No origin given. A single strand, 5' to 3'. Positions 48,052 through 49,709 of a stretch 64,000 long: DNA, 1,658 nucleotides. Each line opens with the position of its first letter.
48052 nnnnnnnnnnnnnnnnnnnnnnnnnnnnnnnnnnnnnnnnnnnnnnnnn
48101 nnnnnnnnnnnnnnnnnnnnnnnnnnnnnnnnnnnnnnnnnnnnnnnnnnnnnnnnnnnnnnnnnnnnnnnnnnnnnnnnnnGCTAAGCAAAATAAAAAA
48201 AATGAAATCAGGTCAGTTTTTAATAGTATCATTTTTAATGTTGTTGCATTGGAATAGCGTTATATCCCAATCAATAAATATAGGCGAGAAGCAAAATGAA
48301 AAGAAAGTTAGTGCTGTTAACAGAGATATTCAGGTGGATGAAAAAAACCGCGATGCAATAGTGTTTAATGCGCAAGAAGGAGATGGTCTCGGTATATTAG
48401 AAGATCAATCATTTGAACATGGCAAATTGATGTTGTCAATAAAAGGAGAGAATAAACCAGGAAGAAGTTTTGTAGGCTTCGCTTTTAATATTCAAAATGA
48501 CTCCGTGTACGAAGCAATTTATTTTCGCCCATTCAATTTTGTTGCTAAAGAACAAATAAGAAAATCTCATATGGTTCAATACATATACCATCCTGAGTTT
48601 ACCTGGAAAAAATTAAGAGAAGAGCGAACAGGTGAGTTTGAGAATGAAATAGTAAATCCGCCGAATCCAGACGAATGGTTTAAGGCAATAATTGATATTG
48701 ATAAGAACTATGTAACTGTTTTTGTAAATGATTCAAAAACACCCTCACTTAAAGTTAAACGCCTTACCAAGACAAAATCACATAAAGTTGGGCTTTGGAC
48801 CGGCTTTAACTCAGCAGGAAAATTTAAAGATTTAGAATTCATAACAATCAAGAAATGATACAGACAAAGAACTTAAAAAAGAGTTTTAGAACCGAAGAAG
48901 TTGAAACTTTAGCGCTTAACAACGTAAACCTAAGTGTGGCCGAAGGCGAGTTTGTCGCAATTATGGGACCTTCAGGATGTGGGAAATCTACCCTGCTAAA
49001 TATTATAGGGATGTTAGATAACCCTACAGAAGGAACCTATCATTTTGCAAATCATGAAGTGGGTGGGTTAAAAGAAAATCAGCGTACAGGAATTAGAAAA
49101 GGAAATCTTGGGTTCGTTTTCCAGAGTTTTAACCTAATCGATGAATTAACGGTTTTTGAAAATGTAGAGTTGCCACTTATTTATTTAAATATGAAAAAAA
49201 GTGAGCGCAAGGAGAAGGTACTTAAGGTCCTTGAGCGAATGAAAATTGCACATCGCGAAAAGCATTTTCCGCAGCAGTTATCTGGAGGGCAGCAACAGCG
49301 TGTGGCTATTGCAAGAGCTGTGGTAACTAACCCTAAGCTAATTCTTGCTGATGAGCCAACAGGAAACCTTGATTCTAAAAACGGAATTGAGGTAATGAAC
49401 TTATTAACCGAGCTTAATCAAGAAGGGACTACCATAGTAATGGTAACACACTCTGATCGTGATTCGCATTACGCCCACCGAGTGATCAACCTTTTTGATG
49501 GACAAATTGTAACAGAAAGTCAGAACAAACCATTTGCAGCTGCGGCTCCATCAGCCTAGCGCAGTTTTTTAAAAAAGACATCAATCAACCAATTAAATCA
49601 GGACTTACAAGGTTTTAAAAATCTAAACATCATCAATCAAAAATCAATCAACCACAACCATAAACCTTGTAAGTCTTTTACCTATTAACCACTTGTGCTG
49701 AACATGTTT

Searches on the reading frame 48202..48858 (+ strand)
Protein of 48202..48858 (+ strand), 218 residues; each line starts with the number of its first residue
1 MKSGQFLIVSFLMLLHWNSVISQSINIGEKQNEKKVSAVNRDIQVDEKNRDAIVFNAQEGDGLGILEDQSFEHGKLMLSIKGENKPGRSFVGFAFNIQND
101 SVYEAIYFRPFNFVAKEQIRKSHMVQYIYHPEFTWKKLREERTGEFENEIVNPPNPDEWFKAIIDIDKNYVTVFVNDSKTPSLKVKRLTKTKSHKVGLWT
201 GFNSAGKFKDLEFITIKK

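Call 6: search_protein_families(library=ncbifam, proteins=[window:48202-48858:+])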
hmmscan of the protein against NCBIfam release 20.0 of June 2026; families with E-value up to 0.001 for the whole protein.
window:48202-48858:+ (218 aa): 0 families

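Call 7: search_protein_families(library=pfam, proteins=[window:48202-48858:+], max_evalue=0.01)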
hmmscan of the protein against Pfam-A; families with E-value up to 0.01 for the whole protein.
window:48202-48858:+ (218 aa): 1 family
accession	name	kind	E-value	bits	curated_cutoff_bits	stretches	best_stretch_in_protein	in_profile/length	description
PF06439.18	3keto-disac_hyd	-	0.00098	19.7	26.8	1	51-197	30-171/187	3-keto-disaccharide hydrolase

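Call 40: search_solved_structures(query=window:48202-48858:+, max_evalue=1)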
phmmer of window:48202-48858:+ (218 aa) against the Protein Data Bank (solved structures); distinct sequences matched with E-value up to 1: 4.
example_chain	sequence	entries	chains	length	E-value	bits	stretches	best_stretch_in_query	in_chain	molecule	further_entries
9dfp_A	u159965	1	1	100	0.8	12.2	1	117-148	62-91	Protein mono-ADP-ribosyltransferase PARP4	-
9dev_A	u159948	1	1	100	0.89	12.1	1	117-148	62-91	Protein mono-ADP-ribosyltransferase PARP4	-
9dfo_A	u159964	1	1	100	0.93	12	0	118-148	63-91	Protein mono-ADP-ribosyltransferase PARP4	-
9dfq_A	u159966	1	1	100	1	11.9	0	118-148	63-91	Protein mono-ADP-ribosyltransferase PARP4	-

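Call 71: search_protein_representatives(protein=window:48202-48858:+)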
Query: 218 residues. Proteins with E-value up to 0.001 (for the whole library): 956; up to 1e-10: 460; up to 1e-30: 97. The best 150 are listed.
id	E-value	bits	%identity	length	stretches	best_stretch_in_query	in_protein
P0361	1.5e-74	266.2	56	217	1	8-211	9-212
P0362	1.3e-66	240.2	55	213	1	13-212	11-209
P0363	1.8e-59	217.0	34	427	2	31-212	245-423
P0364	1.2e-57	211.0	69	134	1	82-211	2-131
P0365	1.3e-56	207.6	36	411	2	24-203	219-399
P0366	2.8e-52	193.5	50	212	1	31-213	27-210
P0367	5.6e-52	192.5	37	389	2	58-187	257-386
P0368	1.6e-49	184.4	56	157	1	60-212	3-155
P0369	3.5e-48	180.1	45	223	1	21-212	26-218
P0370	1.2e-47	178.3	49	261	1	39-212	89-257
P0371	8.2e-47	175.6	42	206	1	13-212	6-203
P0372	4.3e-46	173.3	40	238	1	15-216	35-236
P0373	2.3e-43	164.3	44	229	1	34-213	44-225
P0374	1.1e-42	162.1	43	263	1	10-212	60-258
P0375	6.0e-42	159.7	41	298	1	33-211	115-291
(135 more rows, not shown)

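Call 75: search_protein_families(library=pfam, alignment_id=A4, max_evalue=0.01)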
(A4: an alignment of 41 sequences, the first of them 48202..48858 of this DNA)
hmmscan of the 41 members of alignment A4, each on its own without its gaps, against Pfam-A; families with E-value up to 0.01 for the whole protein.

A. member 1, window:48202-48858:+ (218 aa): 1 family
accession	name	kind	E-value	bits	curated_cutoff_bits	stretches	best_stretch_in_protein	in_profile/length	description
PF06439.18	3keto-disac_hyd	-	0.00098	19.7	26.8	1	51-197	30-171/187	3-keto-disaccharide hydrolase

B. families by the number of members that match (of 41 scanned): 4 families
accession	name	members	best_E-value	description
PF06439.18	3keto-disac_hyd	30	2.1e-09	3-keto-disaccharide hydrolase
PF13385.13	Laminin_G_3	6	0.00022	Concanavalin A-like lectin/glucanases superfamily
PF20407.5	DUF1583_N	2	0.0023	Domain of unknown function (DUF1583_N)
PF08787.18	Alginate_lyase2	1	0.0092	Alginate lyase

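Call 100: predict_structure(alignment_id=A4)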
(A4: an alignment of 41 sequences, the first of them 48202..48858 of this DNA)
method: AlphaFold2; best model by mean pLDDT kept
length: 218 residues; sequences in the alignment: 41
mean_pLDDT: 94.6   pTM: 0.88
mean pLDDT of the five models: 94.6, 94.4, 94.2, 92.0, 91.5
residues with pLDDT >= 90: 192; 70-90: 14; 50-70: 12; < 50: 0
segments of 3 or more residues with pLDDT < 50: none
pLDDT, mean of each block of 10 residues (from residue 1): 67 71 95 98 98 98 97 97 97 98 98 98 98 98 98 98 97 98 98 95 98 89
secondary structure, 60 per line:
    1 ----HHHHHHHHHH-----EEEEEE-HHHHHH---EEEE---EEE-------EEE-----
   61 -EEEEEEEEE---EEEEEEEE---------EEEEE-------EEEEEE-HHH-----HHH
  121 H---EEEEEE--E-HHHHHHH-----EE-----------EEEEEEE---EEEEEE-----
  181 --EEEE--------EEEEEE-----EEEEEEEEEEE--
elements in order: H5-14 E20-25 H27-32 E36-39 E43-45 E53-55 E62-70 E74-81 E91-95 E103-108 H118-121 E125-130 H135-141 E160-166 E170-175 E183-186 E195-200 E206-216

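Call 102: fold_search(model_id=the predicted structure, library=pdb)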
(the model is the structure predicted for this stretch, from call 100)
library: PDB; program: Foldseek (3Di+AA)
matches with E <= 10: 1675; with E <= 0.001: 216
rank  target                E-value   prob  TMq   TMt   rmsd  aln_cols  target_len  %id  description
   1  4jqt_A                1.8e-07  1.00  0.57  0.31   5.8       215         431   13  Crystal structure of a putative glycosyl hydrolase (BT3469) from Bacteroides thetaiotaomicron VPI-5482 at 2.49 A resol (released 2013-04-17)
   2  1oq1_B                9.6e-07  1.00  0.58  0.58   4.7       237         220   12  Crystal Structure of Protein of Unknown Function with Galectin-like Fold from Bacillus subtilis (released 2003-09-23)
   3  5nxb_A                1.6e-06  1.00  0.55  0.20   4.9       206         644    8  Mouse galactocerebrosidase in complex with saposin A (released 2017-05-24)
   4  3zr5_A                1.7e-06  1.00  0.54  0.20   4.9       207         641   10  STRUCTURE OF GALACTOCEREBROSIDASE FROM MOUSE (released 2011-09-28)
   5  1oq1_C                1.9e-06  1.00  0.59  0.58   4.7       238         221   12  Crystal Structure of Protein of Unknown Function with Galectin-like Fold from Bacillus subtilis (released 2003-09-23)
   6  1oq1_A                2.0e-06  1.00  0.58  0.57   5.1       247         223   11  Crystal Structure of Protein of Unknown Function with Galectin-like Fold from Bacillus subtilis (released 2003-09-23)
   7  8v31_C                2.2e-06  1.00  0.45  0.40  11.4       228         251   16  Structure of Alistipes sp. 3-Keto-2-hydroxy-glucal-hydratase AL2 (released 2024-06-19)
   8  8v31_A                2.4e-06  1.00  0.44  0.40  11.7       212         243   17  Structure of Alistipes sp. 3-Keto-2-hydroxy-glucal-hydratase AL2 (released 2024-06-19)
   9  2rhp_A                2.6e-06  1.00  0.56  0.22   6.0       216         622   12  The Thrombospondin-1 Polymorphism Asn700Ser Associated with Cornoary Artery Disease Causes Local and Long-Ranging Chan (released 2008-05-27)
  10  4ccc_A                3.2e-06  1.00  0.55  0.21   4.8       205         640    8  STRUCTURE OF MOUSE GALACTOCEREBROSIDASE WITH 4NBDG: ENZYME-SUBSTRATE COMPLEX (released 2013-12-11)
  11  3fby_A                3.2e-06  1.00  0.55  0.25   8.5       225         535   10  The crystal structure of the signature domain of cartilage oligomeric matrix protein. (released 2009-06-23)
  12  5dzf_B                3.6e-06  1.00  0.50  0.54   5.2       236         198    9  Crystal Structure of the catalytic nucleophile mutant of VvEG16 in complex with a mixed-linkage glucan octasaccharide (released 2016-09-21)
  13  5dzf_A                4.2e-06  1.00  0.48  0.50   6.7       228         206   10  Crystal Structure of the catalytic nucleophile mutant of VvEG16 in complex with a mixed-linkage glucan octasaccharide (released 2016-09-21)
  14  3u1x_A                4.7e-06  1.00  0.46  0.47   8.6       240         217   12  Crystal structure of a putative glycosyl hydrolase (BDI_1869) from Parabacteroides distasonis ATCC 8503 at 1.70 A reso (released 2011-10-26)
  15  2e6v_D                5.9e-06  1.00  0.55  0.51   5.3       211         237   10  Crystal structure of VIP36 exoplasmic/lumenal domain, Ca2+/Man3GlcNAc-bound form (released 2007-07-24)
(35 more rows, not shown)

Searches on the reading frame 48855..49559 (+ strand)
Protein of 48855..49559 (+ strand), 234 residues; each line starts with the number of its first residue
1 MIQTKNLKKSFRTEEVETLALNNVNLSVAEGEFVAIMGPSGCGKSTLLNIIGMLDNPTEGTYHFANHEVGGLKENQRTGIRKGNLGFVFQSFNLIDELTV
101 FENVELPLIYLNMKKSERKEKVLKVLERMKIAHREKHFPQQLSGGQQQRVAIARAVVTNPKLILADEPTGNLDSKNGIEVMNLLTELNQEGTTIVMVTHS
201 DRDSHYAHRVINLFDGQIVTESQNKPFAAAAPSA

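Call 6: search_protein_families(library=ncbifam, proteins=[window:48855-49559:+])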
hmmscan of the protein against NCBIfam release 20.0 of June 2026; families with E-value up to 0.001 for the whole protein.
window:48855-49559:+ (234 aa): 189 families (the best 25 are shown)
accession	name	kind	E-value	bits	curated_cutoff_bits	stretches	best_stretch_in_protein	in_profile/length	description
NF038007.1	ABC_ATP_DarD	equivalog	6.6e-89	297.1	375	1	1-218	1-218/218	darobactin export ABC transporter ATP-binding protein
TIGR03608.1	L_ocin_972_ABC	subfamily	1e-68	230.9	254.85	1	5-213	2-206/206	putative bacteriocin export ABC transporter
NF007826.0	PRK10535.1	equivalog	5.5e-68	229.8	966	1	2-225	5-228/648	macrolide ABC transporter ATP-binding protein/permease MacB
TIGR02211.1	LolD_lipo_ex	equivalog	1.2e-65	221.2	307.75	1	1-219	1-220/221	lipoprotein-releasing ABC transporter ATP-binding protein LolD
TIGR02673.1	FtsE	equivalog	4.8e-64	215.9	264.85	1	1-216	1-213/214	cell division ATP-binding protein FtsE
TIGR02982.1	heterocyst_DevA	subfamily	1.2e-60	204.9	295.8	1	2-218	2-219/220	ABC exporter ATP-binding subunit, DevA family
NF008639.0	PRK11629.1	equivalog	3.1e-58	196.9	360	1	2-221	7-227/234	lipoprotein-releasing ABC transporter ATP-binding protein LolD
NF007879.0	PRK10584.1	equivalog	1.6e-56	191.6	336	1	2-221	7-227/228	putative ABC transporter ATP-binding protein YbbA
TIGR02315.1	ABC_phnC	equivalog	7e-54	182.8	266.1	1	1-225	1-231/243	phosphonate ABC transporter ATP-binding protein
NF040933.2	ABC_arch_GlcV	equivalog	9.6e-54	182.6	450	1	2-219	3-221/357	glucose ABC transporter ATP-binding protein GlcV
TIGR03265.1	PhnT2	equivalog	2.3e-52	178.4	457.7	1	3-218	6-213/353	putative 2-aminoethylphosphonate ABC transporter ATP-binding protein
NF008428.0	PRK11264.1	equivalog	2.3e-50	171.1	406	1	1-228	3-232/250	L-cystine ABC transporter ATP-binding protein TcyN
NF007027.0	PRK09493.1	equivalog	4.1e-50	170.4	379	1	1-232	1-228/240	glutamine ABC transporter ATP-binding protein GlnQ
NF008338.0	PRK11124.1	equivalog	9.9e-48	162.7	369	1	18-229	15-230/242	arginine ABC transporter ATP-binding protein ArtP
TIGR02314.1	ABC_MetN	equivalog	1.3e-46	159.2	499.7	1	1-200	1-200/343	methionine ABC transporter ATP-binding protein MetN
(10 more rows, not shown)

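Call 7: search_protein_families(library=pfam, proteins=[window:48855-49559:+], max_evalue=0.01)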
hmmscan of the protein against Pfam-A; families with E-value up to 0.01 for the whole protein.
window:48855-49559:+ (234 aa): 10 families
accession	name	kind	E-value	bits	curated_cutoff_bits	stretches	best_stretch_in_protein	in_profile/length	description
PF00005.33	ABC_tran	-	3.5e-38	131.7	25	1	21-169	1-136/137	ABC transporter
PF02463.25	SMC_N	-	7.6e-08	32.5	40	1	30-215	23-213/220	RecF/RecN/SMC N terminal domain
PF13304.12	AAA_21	-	8e-07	29.8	27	0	33-61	1-32/304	AAA domain, putative AbiEii toxin, Type IV TA system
PF03193.22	RsgA_GTPase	-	0.00028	21.2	30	1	27-51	103-126/174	RsgA GTPase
PF13555.12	AAA_29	-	0.0023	18.1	27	1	27-49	18-40/61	P-loop containing region of AAA domain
PF13191.12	AAA_16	-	0.0034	18.3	32.6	0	12-49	5-42/167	AAA ATPase domain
PF03215.21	Rad17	-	0.0039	17.6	23.8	1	14-51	29-65/186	Rad17 P-loop domain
PF13401.12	AAA_22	-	0.0046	17.7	27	0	32-97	6-33/130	AAA domain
PF20703.3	nSTAND1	-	0.0049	17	27.1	1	27-49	29-51/379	Novel STAND NTPase 1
PF00006.31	ATP-synt_ab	-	0.0066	16.5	29.5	0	25-51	8-34/213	ATP synthase alpha/beta family, nucleotide-binding domain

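Call 17: find_encoding_contigs(protein=window:48855-49559:+, flank=10000, max_places=6)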
Protein window:48855-49559:+ (234 aa): no gene with exactly this product is on record in the collection.

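Call 99: search_solved_structures(query=window:48855-49559:+, max_evalue=1e-40)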
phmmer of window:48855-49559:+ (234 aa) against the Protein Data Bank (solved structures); distinct sequences matched with E-value up to 1e-40: 38.
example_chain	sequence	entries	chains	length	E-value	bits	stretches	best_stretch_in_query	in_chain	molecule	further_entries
5xu1_A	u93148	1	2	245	8.6e-71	241.1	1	2-222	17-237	ABC transporter ATP-binding protein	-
1f3o_A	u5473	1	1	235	6.5e-66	225.2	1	1-225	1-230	HYPOTHETICAL ABC TRANSPORTER ATP-BINDING PROTEIN MJ0796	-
1l2t_A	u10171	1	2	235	1.7e-65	223.9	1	1-225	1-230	Hypothetical ABC transporter ATP-binding protein MJ0796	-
3tif_A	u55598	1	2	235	2.5e-64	220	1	1-225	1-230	Uncharacterized ABC transporter ATP-binding protein MJ0796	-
5lil_A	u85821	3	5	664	6.9e-57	195.7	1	2-230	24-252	Macrolide export ATP-binding/permease protein MacB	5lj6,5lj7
5gko_A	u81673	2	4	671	3.8e-56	193.3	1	2-227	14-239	Macrolide export ATP-binding/permease protein MacB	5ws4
5lj9_A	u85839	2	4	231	2.3e-55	190.7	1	2-220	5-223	Macrolide export ATP-binding/permease protein MacB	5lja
9o9x_A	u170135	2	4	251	8.8e-55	188.8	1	14-217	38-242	ABC transporter ATP-binding protein YtrE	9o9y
5nik_J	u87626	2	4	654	2.8e-54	187.2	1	2-220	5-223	Macrolide export ATP-binding/permease protein MacB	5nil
9ugg_A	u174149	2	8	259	9.5e-54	185.4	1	2-221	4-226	Lantibiotic ABC transporter ATP-binding protein PsdA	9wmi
7mdy_D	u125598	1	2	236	6.9e-53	182.6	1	2-221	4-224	Lipoprotein-releasing system ATP-binding protein LolD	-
7v8l_D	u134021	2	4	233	8.9e-53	182.3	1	2-221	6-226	Lipoprotein-releasing system ATP-binding protein LolD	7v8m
9rlc_D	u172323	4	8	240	9.2e-53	182.2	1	2-221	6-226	Lipoprotein-releasing system ATP-binding protein LolD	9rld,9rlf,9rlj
9rle_D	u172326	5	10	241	9.3e-53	182.2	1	2-221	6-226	Lipoprotein-releasing system ATP-binding protein LolD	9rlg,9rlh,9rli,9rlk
7arh_F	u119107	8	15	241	9.8e-53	182.1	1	2-221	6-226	Lipoprotein-releasing system ATP-binding protein LolD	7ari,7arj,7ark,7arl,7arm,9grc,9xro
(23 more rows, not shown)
